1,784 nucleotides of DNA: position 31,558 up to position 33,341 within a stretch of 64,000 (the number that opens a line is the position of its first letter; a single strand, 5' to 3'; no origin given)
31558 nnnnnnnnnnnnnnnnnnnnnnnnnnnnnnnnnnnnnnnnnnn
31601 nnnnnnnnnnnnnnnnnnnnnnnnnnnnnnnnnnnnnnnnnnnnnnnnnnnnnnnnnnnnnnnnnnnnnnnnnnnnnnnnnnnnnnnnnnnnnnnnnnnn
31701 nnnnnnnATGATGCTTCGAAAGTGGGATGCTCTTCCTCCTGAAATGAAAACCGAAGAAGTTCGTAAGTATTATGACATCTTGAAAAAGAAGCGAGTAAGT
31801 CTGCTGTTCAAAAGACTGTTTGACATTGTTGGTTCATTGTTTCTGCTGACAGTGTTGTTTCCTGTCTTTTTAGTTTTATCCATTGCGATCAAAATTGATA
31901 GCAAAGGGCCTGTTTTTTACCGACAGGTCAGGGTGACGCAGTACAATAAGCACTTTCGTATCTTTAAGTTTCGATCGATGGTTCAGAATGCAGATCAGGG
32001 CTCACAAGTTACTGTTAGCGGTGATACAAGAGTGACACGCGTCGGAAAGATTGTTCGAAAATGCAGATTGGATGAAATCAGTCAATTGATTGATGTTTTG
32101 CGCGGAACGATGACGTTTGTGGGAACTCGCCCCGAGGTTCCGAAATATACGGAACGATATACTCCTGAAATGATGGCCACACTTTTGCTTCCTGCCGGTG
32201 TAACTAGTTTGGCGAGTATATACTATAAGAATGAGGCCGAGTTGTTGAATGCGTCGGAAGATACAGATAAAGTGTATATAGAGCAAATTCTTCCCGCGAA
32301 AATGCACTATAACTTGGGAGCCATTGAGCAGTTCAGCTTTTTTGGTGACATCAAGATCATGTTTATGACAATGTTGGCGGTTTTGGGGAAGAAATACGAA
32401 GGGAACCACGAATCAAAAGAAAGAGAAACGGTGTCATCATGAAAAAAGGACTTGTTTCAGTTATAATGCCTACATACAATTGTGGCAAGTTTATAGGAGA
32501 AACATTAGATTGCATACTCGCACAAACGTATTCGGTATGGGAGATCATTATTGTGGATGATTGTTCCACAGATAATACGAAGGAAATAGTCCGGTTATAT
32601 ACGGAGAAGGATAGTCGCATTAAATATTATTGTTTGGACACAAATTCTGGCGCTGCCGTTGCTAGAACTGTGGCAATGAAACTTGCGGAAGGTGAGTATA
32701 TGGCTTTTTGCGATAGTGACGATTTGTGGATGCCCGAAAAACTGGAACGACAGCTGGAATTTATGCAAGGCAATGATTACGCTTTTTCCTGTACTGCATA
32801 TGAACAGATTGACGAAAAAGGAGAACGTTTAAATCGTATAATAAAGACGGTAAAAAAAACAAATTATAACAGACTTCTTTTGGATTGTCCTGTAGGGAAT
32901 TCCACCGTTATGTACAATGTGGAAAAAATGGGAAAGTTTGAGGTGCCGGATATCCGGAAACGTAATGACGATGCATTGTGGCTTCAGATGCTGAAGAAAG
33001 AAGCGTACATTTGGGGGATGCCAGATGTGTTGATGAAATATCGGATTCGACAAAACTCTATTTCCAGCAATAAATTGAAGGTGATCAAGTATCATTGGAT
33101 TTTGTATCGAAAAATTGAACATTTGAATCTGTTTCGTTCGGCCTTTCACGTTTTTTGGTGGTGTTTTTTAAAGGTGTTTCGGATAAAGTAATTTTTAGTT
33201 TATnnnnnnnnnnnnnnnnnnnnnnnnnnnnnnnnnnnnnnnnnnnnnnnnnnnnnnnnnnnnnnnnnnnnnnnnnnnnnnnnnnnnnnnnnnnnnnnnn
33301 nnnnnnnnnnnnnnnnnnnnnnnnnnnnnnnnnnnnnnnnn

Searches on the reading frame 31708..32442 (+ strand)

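Call 24: search_protein_families(library=pfam, proteins=[window:31708-32442:+], max_evalue=0.001)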
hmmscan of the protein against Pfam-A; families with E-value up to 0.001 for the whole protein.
window:31708-32442:+ (244 aa): 1 family
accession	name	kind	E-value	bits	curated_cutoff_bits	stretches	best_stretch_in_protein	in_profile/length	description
PF02397.22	Bac_transf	-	5.9e-54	182.8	27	1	35-226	1-178/179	Bacterial sugar transferase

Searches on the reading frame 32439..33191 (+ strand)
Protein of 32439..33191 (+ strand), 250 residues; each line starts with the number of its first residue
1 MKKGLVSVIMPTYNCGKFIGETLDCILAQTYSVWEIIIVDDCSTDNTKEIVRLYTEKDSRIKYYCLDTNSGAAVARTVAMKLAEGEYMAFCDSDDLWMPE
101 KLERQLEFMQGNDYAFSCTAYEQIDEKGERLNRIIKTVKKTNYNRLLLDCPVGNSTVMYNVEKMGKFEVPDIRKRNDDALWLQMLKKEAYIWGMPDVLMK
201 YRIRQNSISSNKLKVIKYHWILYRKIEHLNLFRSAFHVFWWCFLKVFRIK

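Call 24: search_protein_families(library=pfam, proteins=[window:32439-33191:+], max_evalue=0.001)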
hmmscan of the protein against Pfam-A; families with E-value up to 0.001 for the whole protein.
window:32439-33191:+ (250 aa): 4 families
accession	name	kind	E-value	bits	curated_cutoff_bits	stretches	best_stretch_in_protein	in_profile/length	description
PF00535.33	Glycos_transf_2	-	9.6e-40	136.7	23.3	1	7-145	1-139/168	Glycosyl transferase family 2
PF10111.15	Glyco_tranf_2_2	-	4.9e-12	46.4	27.3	1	7-110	1-107/276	Glycosyltransferase like family 2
PF13641.12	Glyco_tranf_2_3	-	1.5e-09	38.7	27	1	6-118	3-120/230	Glycosyltransferase like family 2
PF13704.12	Glyco_tranf_2_4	-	9.1e-05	23.3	27.5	1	14-106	2-94/98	Glycosyl transferase family 2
